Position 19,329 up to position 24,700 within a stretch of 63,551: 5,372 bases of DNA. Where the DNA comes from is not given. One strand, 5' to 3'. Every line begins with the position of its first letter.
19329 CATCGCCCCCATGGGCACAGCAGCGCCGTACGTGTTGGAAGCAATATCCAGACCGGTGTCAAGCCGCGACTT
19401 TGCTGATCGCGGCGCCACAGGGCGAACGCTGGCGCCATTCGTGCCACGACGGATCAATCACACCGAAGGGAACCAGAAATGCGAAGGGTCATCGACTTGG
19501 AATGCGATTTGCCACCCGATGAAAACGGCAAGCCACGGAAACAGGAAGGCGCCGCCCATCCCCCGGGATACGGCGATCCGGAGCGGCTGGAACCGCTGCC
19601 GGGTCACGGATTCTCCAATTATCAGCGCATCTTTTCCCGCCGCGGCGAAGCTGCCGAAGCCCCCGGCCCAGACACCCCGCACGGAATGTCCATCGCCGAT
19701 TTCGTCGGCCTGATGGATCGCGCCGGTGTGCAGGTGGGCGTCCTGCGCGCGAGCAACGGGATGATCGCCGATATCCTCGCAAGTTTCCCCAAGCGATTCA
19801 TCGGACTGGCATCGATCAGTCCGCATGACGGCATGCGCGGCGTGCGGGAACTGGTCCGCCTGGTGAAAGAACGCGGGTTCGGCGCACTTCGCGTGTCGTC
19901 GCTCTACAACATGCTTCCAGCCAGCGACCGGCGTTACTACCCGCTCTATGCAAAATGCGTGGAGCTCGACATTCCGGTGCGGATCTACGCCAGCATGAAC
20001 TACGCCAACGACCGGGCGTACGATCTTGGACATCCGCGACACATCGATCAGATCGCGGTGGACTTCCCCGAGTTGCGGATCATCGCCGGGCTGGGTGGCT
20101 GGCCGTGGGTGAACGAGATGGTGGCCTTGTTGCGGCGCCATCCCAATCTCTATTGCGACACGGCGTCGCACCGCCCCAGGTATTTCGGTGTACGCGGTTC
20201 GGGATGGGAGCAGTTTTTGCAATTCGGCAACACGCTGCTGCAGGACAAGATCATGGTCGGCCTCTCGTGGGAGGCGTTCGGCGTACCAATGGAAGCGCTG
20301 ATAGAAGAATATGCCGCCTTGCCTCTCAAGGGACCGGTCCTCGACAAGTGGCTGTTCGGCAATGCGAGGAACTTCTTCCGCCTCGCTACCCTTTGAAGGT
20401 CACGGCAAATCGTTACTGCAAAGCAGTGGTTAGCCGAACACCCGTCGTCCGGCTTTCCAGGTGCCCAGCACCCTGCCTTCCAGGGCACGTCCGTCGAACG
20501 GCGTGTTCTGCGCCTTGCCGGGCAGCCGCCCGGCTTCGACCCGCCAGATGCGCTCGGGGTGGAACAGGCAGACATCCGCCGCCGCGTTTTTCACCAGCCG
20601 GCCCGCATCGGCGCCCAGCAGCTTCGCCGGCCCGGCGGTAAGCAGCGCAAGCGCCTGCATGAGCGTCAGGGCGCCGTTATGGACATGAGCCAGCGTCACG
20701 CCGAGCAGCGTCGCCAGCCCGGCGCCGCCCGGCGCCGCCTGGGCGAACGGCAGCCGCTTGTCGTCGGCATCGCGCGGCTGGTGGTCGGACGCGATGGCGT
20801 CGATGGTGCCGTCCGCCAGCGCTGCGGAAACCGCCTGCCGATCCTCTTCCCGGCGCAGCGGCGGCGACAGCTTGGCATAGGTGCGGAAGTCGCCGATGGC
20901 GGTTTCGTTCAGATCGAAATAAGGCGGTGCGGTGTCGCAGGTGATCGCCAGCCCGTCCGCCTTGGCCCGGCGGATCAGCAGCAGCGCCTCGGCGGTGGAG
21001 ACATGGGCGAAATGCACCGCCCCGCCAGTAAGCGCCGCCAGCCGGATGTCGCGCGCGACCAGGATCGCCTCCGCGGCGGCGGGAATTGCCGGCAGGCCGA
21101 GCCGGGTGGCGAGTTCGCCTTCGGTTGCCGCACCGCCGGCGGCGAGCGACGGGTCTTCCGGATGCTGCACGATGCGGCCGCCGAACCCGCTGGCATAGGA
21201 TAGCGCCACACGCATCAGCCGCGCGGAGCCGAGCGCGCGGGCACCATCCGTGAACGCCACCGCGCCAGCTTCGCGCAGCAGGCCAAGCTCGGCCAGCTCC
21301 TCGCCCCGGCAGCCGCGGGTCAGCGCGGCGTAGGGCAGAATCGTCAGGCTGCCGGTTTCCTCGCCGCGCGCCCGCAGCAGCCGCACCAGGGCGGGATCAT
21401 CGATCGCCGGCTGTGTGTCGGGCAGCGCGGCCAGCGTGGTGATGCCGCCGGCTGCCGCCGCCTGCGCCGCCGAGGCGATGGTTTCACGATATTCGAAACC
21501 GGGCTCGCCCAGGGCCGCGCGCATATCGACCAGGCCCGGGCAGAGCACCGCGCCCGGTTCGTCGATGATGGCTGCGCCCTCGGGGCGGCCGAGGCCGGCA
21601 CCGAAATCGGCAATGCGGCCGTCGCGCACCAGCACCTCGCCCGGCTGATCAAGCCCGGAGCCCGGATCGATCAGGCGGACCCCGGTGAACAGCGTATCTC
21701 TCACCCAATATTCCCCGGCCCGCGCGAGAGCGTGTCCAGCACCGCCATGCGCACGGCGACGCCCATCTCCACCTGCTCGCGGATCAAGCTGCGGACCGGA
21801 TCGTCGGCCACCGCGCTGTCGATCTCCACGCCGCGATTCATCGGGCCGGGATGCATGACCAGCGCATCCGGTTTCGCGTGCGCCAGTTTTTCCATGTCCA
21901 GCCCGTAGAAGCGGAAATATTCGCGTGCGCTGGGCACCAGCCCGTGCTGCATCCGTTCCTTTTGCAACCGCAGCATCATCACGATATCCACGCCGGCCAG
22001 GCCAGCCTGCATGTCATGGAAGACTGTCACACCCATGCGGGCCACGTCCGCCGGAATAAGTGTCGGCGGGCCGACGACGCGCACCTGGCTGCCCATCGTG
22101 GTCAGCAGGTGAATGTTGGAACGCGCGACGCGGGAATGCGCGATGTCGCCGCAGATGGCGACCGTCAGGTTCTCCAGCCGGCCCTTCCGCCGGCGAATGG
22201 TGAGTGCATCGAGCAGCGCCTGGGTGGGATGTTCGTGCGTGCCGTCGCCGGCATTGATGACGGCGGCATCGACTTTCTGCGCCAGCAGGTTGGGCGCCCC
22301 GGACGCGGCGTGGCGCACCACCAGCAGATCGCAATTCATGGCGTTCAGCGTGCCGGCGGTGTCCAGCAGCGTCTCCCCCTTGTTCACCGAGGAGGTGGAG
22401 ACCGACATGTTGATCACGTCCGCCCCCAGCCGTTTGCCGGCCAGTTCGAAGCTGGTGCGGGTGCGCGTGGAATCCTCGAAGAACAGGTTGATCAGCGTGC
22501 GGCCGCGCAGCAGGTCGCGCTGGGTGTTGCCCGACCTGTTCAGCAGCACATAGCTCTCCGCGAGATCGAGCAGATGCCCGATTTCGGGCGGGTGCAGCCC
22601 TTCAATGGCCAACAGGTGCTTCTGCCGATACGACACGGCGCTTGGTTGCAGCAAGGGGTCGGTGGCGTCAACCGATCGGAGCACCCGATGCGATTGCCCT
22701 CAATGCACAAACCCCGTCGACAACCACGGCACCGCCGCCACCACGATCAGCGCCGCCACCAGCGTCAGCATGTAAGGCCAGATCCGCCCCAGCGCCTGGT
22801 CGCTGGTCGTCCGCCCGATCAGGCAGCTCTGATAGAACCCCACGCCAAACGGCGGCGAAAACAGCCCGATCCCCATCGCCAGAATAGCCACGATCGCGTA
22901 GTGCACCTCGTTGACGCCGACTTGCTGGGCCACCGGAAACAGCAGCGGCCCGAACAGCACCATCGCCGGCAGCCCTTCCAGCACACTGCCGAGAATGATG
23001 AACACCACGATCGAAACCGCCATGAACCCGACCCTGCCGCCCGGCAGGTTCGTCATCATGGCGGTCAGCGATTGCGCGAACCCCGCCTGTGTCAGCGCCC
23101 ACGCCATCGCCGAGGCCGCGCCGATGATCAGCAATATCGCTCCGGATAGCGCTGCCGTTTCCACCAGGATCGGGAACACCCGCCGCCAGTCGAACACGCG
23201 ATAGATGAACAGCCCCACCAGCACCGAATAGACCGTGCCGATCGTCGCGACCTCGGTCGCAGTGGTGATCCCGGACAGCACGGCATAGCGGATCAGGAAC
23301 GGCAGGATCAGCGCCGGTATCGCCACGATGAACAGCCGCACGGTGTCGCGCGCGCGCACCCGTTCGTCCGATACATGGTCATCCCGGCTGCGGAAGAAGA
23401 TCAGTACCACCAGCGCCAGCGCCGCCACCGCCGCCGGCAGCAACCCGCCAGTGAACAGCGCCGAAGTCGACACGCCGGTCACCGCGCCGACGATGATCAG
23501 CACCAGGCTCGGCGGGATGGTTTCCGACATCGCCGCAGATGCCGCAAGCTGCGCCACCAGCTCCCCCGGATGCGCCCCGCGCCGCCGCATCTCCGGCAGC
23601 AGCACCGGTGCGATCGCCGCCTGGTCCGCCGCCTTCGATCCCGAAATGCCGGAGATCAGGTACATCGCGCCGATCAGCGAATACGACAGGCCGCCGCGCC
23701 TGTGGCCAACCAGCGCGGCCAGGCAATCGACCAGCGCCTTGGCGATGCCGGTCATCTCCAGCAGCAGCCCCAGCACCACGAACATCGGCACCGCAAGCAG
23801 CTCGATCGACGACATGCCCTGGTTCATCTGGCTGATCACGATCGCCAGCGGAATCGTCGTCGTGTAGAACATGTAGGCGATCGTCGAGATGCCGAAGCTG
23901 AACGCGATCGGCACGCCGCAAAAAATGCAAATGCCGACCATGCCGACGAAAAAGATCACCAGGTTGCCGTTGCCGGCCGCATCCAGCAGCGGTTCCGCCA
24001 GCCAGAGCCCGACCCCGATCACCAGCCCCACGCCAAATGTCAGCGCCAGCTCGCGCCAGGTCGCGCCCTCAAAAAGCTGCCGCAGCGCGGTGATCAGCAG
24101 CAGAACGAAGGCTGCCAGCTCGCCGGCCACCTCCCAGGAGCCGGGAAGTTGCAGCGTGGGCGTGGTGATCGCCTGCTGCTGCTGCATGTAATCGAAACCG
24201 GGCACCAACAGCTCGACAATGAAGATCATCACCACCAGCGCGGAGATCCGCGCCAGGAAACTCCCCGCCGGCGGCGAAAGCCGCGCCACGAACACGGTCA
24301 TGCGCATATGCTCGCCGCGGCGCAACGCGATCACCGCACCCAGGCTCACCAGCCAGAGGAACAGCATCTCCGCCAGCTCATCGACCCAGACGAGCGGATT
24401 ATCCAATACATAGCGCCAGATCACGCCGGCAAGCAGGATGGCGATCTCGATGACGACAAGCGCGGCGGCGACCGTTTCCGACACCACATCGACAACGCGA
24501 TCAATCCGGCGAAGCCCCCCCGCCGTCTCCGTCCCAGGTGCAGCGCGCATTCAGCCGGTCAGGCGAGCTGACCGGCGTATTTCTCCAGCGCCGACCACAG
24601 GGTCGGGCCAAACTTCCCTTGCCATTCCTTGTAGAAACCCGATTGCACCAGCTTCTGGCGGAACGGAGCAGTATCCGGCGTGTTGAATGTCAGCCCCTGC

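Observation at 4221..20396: ~16 kb accessory island mixing C-N-cleaving oxygenases, deacylase/lyase steps and CoA chemistry: candidate undescribed catabolic pathway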

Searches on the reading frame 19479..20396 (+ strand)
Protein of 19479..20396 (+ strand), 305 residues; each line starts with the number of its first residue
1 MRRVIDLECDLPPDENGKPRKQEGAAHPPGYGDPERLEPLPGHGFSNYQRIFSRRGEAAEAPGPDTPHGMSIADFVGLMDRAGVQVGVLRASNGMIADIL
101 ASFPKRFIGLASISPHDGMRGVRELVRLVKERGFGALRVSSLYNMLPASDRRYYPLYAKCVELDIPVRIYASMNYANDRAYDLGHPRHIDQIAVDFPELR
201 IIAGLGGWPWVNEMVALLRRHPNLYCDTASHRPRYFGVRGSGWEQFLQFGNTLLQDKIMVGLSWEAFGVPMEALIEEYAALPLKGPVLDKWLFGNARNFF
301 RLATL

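Call 5: search_protein_families(library=pfam, proteins=[window:19479-20396:+])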
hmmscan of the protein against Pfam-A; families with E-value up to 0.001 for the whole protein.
window:19479-20396:+ (305 aa): 1 family
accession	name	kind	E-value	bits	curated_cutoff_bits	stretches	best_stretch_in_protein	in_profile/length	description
PF04909.20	Amidohydro_2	-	1.2e-27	97.8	26.4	1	63-302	31-289/289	Amidohydrolase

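Call 7: search_protein_families(library=ncbifam, proteins=[window:19479-20396:+], max_evalue=0.00001)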
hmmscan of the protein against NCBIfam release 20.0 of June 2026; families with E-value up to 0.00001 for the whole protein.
window:19479-20396:+ (305 aa): 0 families

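Call 16: search_solved_structures(query=window:19479-20396:+, max_evalue=0.01)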
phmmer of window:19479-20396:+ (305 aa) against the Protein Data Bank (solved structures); distinct sequences matched with E-value up to 0.01: 19.
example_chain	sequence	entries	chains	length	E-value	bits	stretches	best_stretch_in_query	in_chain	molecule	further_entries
3irs_A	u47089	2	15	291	6.6e-25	91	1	90-300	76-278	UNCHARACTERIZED PROTEIN BB4693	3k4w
6dwv_B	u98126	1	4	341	1.8e-08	37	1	66-174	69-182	4-oxalomesaconate hydratase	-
6dxq_A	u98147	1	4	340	1.8e-08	37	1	66-174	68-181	4-oxalomesaconate hydratase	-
6dxs_A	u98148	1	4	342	1.8e-08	37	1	66-174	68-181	4-oxalomesaconate hydratase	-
4qs5_A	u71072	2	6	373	5.8e-07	32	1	91-172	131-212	Ligw2 Decarboxylase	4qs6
4inf_A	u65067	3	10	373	6.5e-07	31.9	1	91-172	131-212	METAL-DEPENDENT HYDROLASE | 5-Carboxyvanillate Decarboxylase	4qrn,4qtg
2gwg_A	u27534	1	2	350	1.2e-06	31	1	98-174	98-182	4-oxalomesaconate hydratase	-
4ign_A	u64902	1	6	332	1.3e-05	27.6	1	91-164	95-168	2-amino-3-carboxymuconate-6-semialdehyde decarboxylase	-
4igm_A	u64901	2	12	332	1.3e-05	27.6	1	91-164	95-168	2-amino-3-carboxymuconate-6-semialdehyde decarboxylase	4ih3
4ofc_A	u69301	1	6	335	1.4e-05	27.5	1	91-164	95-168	2-amino-3-carboxymuconate-6-semialdehyde decarboxylase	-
2wm1_A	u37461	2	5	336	1.4e-05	27.5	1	91-164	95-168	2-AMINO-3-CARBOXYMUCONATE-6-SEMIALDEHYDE DECARBOXYLASE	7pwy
4icm_A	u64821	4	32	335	0.00015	24.1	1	83-161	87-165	5-carboxyvanillate decarboxylase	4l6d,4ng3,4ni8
3nur_A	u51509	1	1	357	0.00016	24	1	88-172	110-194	Amidohydrolase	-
3s4t_A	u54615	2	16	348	0.00021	23.6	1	89-182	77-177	Amidohydrolase 2 | Gamma-resorcylate decarboxylase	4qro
6e6i_A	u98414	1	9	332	0.0011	21.2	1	146-208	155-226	2,2',3-trihydroxy-3'-methoxy-5,5'-dicarboxybiphenyl meta-cleavage compound hydrolase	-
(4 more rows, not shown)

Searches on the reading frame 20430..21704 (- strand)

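Call 5: search_protein_families(library=pfam, proteins=[window:20430-21704:-])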
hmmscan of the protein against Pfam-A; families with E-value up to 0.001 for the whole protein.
window:20430-21704:- (424 aa): 2 families
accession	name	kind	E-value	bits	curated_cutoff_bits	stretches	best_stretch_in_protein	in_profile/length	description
PF01979.26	Amidohydro_1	-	1.8e-16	60.8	25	1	54-422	2-345/345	Amidohydrolase family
PF12890.13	DHOase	-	1.9e-06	28.5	21.2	1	53-239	3-141/142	Dihydro-orotase-like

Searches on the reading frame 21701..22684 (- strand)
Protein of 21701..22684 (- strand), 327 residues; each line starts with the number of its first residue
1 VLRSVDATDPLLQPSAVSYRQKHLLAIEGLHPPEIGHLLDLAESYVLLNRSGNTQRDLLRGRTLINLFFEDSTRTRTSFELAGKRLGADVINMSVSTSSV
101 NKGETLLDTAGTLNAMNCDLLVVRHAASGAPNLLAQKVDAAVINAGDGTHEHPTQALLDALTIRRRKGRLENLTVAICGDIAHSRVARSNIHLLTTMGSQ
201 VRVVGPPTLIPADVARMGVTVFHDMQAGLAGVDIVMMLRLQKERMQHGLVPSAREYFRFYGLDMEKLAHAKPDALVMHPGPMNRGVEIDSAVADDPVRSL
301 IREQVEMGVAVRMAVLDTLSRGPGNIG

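Call 5: search_protein_families(library=pfam, proteins=[window:21701-22684:-])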
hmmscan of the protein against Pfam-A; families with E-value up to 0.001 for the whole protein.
window:21701-22684:- (327 aa): 2 families
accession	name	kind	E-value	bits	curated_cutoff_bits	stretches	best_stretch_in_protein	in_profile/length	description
PF02729.26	OTCace_N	-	2.1e-43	148.4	29.9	1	22-164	1-147/148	Aspartate/ornithine carbamoyltransferase, carbamoyl-P binding domain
PF00185.30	OTCace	-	4.6e-24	85.7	29.4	1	172-318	2-156/157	Aspartate/ornithine carbamoyltransferase, Asp/Orn binding domain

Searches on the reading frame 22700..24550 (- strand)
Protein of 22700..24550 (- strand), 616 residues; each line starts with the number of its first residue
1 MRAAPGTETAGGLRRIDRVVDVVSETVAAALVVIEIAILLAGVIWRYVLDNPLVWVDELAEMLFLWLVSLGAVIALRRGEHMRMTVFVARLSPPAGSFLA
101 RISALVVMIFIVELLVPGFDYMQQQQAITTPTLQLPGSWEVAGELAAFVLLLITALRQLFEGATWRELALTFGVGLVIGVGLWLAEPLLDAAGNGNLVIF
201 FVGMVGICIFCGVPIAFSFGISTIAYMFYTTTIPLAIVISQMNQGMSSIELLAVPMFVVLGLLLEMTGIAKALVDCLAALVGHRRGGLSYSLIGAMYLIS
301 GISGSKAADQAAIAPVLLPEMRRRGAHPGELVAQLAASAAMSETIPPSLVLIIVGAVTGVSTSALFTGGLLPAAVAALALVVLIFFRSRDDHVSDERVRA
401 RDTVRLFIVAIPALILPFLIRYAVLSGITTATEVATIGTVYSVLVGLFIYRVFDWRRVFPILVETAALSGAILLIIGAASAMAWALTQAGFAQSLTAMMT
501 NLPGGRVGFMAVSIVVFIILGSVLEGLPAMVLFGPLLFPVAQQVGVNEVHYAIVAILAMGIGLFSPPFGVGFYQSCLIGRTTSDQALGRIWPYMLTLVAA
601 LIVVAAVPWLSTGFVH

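Call 5: search_protein_families(library=pfam, proteins=[window:22700-24550:-])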
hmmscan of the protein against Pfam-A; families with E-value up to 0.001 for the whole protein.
window:22700-24550:- (616 aa): 3 families
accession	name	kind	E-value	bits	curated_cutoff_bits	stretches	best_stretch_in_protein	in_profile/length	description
PF06808.19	DctM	-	3.5e-102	342.8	23.8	1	203-610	2-413/413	Tripartite ATP-independent periplasmic transporter, DctM component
PF04290.18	DctQ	-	4.3e-25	88.6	28.3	1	36-162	2-129/132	Tripartite ATP-independent periplasmic transporters, DctQ component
PF03600.22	CitMHS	-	0.0002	21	31.9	0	258-456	49-240/336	Citrate transporter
